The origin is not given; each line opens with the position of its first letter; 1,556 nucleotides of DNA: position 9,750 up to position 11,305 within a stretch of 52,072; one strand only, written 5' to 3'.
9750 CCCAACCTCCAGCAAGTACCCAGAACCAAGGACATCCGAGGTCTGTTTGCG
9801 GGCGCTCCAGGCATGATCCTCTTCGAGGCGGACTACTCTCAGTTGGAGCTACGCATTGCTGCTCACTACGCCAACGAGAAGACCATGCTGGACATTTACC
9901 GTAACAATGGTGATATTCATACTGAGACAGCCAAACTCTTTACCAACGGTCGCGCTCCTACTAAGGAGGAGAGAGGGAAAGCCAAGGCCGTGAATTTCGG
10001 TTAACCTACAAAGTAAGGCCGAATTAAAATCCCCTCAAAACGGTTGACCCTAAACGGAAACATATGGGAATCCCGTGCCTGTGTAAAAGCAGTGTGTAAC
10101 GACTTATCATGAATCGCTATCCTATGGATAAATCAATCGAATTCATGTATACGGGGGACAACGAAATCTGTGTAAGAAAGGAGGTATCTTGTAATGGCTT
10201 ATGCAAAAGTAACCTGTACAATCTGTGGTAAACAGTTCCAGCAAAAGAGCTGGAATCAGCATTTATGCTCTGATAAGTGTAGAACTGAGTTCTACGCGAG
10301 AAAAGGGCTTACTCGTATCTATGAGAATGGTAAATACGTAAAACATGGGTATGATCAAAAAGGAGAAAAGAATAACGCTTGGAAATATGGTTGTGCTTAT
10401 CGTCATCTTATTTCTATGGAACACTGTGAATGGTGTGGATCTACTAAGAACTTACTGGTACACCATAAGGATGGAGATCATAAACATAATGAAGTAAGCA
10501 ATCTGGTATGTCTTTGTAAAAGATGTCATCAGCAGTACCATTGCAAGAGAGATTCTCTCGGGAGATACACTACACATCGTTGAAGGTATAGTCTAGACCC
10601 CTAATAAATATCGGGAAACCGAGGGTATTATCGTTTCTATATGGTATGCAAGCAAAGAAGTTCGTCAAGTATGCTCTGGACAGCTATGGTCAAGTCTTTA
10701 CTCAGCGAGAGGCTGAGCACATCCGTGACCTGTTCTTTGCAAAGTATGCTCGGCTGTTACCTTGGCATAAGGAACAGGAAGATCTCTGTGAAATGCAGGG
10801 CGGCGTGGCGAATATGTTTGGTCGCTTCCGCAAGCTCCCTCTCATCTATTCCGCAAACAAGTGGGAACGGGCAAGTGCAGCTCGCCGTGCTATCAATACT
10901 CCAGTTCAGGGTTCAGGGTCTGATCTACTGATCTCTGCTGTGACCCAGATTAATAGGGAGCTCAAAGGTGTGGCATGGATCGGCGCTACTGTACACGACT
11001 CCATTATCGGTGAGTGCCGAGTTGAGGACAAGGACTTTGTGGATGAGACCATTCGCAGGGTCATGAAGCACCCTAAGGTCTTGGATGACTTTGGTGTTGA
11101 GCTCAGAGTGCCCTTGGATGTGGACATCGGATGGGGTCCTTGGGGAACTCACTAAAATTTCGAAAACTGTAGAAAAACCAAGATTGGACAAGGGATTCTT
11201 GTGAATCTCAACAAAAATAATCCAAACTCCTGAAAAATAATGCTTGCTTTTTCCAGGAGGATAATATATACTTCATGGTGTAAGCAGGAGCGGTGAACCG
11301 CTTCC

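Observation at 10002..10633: Group I intron with HNH ORF interrupts polymerase motif B in the same gene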

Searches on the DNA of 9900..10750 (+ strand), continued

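Call 12: search_rna_families(sources=[L001, L002, L003, L004], threshold=gathering, show_alignments=3)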
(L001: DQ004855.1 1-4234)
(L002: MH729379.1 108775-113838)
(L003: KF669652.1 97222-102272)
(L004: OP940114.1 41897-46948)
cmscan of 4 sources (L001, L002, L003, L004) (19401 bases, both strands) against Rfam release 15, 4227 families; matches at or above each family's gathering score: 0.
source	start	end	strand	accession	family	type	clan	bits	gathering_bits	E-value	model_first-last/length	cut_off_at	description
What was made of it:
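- On Group I intron: Introns with an ORF or expansions in the split genes L001-L004 are also missed (call 12).
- Tried and rejected: I first took this as general insensitivity, because four split Herelleviridae genes also gave nothing (call 12).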

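Call 63: search_rna_families(source=window, start=9985, end=10176, threshold=evalue, max_evalue=10, show_alignments=2)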
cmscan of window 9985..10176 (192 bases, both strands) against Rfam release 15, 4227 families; matches with E-value up to 10: 4.
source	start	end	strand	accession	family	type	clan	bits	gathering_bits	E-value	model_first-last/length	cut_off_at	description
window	10113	10153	-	RF03434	mir-1246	Gene; miRNA;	-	14.2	70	3.4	1-73/73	no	mir-1246 microRNA precursor family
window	10092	10149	+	RF01642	ceN54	Gene; snRNA; snoRNA; CD-box;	-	13.1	60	2.6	1-68/68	no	Caenorhabditis snoRNA ceN54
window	10022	10093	-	RF00110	RybB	Gene; sRNA;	-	12.3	40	3.6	1-79/79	no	RybB RNA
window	9989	10007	-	RF02823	LPR69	Gene; sRNA;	-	10.9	40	8.7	1-82/82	no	Legionella RNA 69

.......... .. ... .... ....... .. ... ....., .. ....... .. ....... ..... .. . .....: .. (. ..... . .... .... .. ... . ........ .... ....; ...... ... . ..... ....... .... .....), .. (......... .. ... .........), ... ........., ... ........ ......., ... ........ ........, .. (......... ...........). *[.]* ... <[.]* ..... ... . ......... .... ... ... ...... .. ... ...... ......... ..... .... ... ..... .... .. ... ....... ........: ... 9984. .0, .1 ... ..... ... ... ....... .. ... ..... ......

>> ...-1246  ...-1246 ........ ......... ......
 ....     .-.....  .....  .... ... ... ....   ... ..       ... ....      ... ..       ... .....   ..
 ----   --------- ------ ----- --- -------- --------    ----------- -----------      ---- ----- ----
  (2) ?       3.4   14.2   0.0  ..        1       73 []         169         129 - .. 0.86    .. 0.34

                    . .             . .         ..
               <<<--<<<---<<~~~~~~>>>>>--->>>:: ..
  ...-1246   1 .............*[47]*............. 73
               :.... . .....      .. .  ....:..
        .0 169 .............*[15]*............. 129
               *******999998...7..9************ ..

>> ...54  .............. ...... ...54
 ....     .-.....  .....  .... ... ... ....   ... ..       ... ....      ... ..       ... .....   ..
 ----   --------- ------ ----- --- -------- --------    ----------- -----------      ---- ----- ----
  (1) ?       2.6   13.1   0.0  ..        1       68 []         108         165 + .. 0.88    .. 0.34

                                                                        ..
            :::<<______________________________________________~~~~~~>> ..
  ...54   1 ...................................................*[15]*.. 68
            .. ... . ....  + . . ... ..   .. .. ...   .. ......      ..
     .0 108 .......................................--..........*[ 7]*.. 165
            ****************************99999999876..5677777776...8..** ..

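Call 64: search_rna_families(source=window, start=10566, end=10645, threshold=evalue, max_evalue=10, show_alignments=2)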
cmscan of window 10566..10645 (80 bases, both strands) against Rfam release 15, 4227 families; matches with E-value up to 10: 2.
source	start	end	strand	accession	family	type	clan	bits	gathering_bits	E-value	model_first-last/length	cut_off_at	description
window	10591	10637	+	RF01345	CRISPR-DR35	Gene; CRISPR;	-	13.4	35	2.5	1-36/36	no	CRISPR RNA direct repeat element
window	10566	10616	+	RF00028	Intron_gpI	Intron;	-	9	50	2.4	204-253/253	5'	Group I catalytic intron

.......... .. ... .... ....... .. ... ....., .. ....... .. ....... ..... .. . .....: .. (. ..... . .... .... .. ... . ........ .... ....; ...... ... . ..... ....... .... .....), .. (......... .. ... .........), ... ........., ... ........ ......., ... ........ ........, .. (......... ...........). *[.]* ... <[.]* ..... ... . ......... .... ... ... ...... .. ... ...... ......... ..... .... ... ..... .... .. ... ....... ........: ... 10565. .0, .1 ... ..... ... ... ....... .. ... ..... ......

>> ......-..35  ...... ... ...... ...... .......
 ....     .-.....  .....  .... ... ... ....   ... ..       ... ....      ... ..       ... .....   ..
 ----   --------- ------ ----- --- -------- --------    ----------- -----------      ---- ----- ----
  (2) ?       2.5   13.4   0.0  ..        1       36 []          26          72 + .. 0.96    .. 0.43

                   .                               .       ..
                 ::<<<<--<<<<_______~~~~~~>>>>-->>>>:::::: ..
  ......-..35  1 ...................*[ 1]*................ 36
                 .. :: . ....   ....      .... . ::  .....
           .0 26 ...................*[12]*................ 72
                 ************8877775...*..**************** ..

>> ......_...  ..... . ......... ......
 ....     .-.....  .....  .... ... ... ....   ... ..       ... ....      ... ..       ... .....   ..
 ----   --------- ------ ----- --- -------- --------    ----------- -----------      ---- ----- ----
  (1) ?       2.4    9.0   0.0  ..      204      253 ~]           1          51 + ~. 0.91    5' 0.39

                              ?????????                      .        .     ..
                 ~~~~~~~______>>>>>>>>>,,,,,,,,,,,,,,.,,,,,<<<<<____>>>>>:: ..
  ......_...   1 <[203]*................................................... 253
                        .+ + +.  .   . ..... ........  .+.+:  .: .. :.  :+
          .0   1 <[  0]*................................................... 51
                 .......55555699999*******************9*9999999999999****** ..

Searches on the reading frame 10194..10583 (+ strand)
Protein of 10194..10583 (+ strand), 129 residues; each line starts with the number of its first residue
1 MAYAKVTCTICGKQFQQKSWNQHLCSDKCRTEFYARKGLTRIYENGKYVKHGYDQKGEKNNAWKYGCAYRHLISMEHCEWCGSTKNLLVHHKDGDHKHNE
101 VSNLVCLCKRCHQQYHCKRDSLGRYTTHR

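Call 5: search_protein_families(library=pfam, proteins=[window:10194-10583:+], max_evalue=0.01)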
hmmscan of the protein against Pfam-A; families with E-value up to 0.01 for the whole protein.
window:10194-10583:+ (129 aa): 2 families
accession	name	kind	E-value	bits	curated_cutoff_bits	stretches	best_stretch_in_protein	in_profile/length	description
PF13391.12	HNH_2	-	0.0027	18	21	1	71-116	16-59/66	HNH endonuclease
PF13392.12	HNH_3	-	0.0028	17.7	24.8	1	85-113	17-45/46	HNH endonuclease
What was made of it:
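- On HNH homing endonuclease: Pfam HNH_2/HNH_3 at E 0.003, below their cut-offs (call 5).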

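Call 42: search_protein_families(library=phrogs, proteins=[window:10194-10580:+], max_evalue=0.001)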
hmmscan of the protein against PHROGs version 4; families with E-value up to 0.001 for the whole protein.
window:10194-10580:+ (129 aa): 7 families
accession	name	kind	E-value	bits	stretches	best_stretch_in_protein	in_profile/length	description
phrog_1271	-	DNA, RNA and nucleotide metabolism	4.3e-12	47.1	1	5-120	212-320/361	HNH endonuclease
phrog_8048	-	DNA, RNA and nucleotide metabolism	1.4e-06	28.7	1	76-121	177-231/273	HNH endonuclease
phrog_7545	-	DNA, RNA and nucleotide metabolism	5.4e-06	27.7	1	69-119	86-136/160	HNH endonuclease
phrog_15471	-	DNA, RNA and nucleotide metabolism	9.7e-06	26.5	1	47-123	12-87/183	HNH endonuclease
phrog_25862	-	DNA, RNA and nucleotide metabolism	1.4e-05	26.6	1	40-128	68-148/149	HNH endonuclease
phrog_14913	-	DNA, RNA and nucleotide metabolism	0.0001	23.3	1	84-119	56-91/149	HNH endonuclease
phrog_21964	-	DNA, RNA and nucleotide metabolism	0.0003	21.5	1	59-119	155-215/244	HNH endonuclease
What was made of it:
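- Checked: It matches HNH families: PHROG 1271 at E 4e-12, and Pfam HNH_2/HNH_3 at E 0.003, below their cut-offs (calls 5, 42).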

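Call 43: find_homologous_proteins(query=window:10194-10580:+, max_evalue=0.001)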
Query window:10194-10580:+ (129 aa): 5 proteins with E <= 0.001 among 6 candidates.
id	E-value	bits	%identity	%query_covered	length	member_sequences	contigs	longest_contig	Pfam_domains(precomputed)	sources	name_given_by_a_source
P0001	1.7e-82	292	95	100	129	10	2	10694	-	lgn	-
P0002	1.3e-60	221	75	98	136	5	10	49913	PF13392.13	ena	-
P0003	2.4e-17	81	43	93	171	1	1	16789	-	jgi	jgi:hypothetical protein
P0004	7.5e-16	76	42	93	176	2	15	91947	PF13392.13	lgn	-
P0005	1.3e-15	76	38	96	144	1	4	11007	PF13392.13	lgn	-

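Call 44: find_encoding_contigs(protein=P0001, flank=3000, max_places=4)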
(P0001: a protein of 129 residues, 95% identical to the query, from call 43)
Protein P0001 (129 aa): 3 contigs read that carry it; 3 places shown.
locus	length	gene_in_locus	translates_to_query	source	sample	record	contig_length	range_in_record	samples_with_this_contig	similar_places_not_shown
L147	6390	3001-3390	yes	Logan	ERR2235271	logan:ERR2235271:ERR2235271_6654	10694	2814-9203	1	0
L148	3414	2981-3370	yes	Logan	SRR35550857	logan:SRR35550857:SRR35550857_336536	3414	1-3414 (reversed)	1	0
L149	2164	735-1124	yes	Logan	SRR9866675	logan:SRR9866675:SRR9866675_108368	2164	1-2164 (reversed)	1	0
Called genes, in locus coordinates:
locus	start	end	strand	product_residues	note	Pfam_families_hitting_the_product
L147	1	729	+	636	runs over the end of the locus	PF08706:D5_N (weak), PF19263:DUF5906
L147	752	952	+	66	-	-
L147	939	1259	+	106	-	-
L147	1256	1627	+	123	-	-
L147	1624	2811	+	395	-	PF01612:DNA_pol_A_exo1, PF13482:RNase_H_2 (weak), PF00476:DNA_pol_A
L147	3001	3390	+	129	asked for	-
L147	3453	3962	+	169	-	PF00476:DNA_pol_A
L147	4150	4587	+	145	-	-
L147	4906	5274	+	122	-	PF12705:PDDEXK_1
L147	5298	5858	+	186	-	-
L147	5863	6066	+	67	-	-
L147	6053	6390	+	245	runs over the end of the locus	PF13479:AAA_24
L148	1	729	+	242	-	?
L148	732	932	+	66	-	-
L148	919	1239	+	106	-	-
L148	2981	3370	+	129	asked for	-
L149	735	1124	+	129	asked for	-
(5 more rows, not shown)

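Call 45: find_encoding_contigs(protein=P0002, flank=3000, max_places=5)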
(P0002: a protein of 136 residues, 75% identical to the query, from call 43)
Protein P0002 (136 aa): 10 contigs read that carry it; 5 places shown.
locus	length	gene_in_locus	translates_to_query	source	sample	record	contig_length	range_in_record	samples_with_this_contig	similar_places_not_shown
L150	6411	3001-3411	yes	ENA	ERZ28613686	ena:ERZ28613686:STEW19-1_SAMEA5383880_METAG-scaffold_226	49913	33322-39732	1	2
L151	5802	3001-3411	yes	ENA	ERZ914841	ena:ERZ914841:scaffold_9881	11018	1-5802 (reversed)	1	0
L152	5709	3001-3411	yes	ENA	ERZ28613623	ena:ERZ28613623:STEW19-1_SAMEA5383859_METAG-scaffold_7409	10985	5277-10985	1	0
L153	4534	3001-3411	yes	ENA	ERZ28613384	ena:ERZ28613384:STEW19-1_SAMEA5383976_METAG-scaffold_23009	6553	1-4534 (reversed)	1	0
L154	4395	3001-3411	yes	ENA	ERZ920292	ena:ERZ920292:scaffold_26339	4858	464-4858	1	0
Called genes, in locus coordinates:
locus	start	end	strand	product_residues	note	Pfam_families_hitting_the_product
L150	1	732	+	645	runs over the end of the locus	PF08708:PriCT_1 (weak), PF08706:D5_N, PF19263:DUF5906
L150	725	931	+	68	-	-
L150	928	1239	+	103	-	-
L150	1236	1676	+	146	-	-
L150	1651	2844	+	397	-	PF01612:DNA_pol_A_exo1, PF13482:RNase_H_2 (weak), PF00476:DNA_pol_A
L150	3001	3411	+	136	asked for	PF13392:HNH_3 (weak)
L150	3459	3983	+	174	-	PF00476:DNA_pol_A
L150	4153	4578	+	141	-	-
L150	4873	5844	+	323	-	PF12705:PDDEXK_1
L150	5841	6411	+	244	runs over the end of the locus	PF13479:AAA_24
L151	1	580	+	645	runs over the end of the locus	PF08706:D5_N (weak), PF19263:DUF5906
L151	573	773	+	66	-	-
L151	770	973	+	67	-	-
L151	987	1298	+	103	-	-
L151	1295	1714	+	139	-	-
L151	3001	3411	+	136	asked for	PF13392:HNH_3 (weak)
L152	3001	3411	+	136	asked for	PF13392:HNH_3 (weak)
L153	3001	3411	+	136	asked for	PF13392:HNH_3 (weak)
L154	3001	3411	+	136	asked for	PF13392:HNH_3 (weak)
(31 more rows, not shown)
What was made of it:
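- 10194..10583 (+): HNH endonuclease ORF, 129 aa. N-terminal CxxC...CxxxC zinc-ribbon-like motif and a C-terminal HNH with CxxC...CxxC. The last codons and the stop overlap the P8 3' strand and J8/7. Relatives at 95 % and 75 % identity sit in the same intron (calls 43-45).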

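Call 46: find_encoding_contigs(protein=P0004, flank=3000, max_places=4)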
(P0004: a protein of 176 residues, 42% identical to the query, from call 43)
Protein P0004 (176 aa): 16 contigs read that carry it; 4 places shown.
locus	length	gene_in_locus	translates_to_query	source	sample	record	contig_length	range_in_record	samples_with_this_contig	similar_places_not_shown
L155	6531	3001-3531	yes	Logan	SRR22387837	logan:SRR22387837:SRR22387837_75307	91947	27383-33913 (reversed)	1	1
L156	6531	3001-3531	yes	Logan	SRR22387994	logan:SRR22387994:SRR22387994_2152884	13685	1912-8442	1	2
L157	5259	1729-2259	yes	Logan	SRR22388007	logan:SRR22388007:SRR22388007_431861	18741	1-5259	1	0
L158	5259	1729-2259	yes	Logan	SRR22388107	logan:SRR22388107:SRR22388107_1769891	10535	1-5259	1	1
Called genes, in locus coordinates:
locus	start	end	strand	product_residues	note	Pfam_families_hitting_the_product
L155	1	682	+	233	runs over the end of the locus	PF03167:UDG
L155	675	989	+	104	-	-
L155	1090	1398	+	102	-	-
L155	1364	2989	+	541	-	PF01612:DNA_pol_A_exo1, PF00476:DNA_pol_A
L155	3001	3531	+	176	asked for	PF13392:HNH_3 (weak)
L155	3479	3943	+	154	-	PF00476:DNA_pol_A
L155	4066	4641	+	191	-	-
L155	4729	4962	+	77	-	PF00476:DNA_pol_A (weak)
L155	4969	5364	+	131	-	-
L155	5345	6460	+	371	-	PF02511:Thy1 (faint)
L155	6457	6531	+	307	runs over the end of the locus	PF21448:DNMK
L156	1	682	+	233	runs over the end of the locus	PF03167:UDG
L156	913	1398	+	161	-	-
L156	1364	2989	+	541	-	PF01612:DNA_pol_A_exo1, PF00476:DNA_pol_A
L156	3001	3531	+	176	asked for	PF13392:HNH_3 (weak)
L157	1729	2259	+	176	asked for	PF13392:HNH_3 (weak)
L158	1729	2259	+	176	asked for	PF13392:HNH_3 (weak)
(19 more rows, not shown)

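Call 60: search_solved_structures(query=window:10194-10580:+, max_evalue=1, show_alignments=1)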
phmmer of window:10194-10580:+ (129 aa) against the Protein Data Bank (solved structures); distinct sequences matched with E-value up to 1: 11.
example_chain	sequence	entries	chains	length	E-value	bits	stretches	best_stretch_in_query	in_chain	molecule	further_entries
5x42_C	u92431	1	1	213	0.018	18.3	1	77-125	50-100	IcmJ (DotN)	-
5x1h_A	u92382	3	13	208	0.02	18.1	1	77-125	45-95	IcmJ (DotN)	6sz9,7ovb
5x1h_Q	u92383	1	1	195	0.021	18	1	77-125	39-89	IcmJ (DotN)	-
5x42_A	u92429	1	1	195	0.035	17.3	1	77-125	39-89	DotN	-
1u3e_M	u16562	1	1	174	0.16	15.2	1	45-122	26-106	HNH homing endonuclease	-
5iy3_A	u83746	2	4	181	0.37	14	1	51-83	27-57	Genome polyprotein | NS1C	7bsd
5x8y_A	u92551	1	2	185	0.38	13.9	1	51-83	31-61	ZIKV NS1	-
2kmk_A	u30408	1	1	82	0.58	13.3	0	7-59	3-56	Zinc finger protein Gfi-1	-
8wnp_E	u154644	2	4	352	0.6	13.3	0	51-83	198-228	Non-structural protein 1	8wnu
5gs6_A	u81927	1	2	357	0.63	13.2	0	51-83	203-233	NS1 of Zika virus from 2015 Brazil strain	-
5k6k_A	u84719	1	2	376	0.66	13.2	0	51-83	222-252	Zika virus protein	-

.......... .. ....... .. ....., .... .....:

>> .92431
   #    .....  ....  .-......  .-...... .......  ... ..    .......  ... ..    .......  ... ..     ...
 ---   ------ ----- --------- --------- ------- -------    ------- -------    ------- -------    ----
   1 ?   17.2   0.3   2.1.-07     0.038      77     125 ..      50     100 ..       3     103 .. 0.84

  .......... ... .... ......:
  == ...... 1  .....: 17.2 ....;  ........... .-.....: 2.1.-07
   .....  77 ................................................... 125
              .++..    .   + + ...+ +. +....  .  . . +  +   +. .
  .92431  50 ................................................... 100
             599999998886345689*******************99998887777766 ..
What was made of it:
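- On SPO1-type polymerase intron (I-HmuI family): I-HmuI (1u3e) matches only at E 0.16 (call 60).
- Tried and rejected: Comparison of the HNH protein gave only marginal matches (DotN E 0.02, I-HmuI E 0.16, call 60).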

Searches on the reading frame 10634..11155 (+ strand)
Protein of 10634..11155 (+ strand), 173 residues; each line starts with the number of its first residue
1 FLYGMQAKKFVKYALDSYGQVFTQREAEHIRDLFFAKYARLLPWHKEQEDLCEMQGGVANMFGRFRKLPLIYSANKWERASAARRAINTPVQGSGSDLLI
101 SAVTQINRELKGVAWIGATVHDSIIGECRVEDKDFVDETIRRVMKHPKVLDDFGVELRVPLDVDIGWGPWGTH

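Call 5: search_protein_families(library=pfam, proteins=[window:10634-11155:+], max_evalue=0.01)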
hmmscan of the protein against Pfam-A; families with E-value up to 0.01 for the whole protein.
window:10634-11155:+ (173 aa): 1 family
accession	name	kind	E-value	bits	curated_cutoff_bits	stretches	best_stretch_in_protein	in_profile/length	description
PF00476.26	DNA_pol_A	-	7.4e-27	94.7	34.3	1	2-169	218-377/381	DNA polymerase family A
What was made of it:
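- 10634..11155 (+): polA exon 2: motif B from FLYGM, then motif C, to the stop codon. Pfam DNA_pol_A profile 218-377 (call 5).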
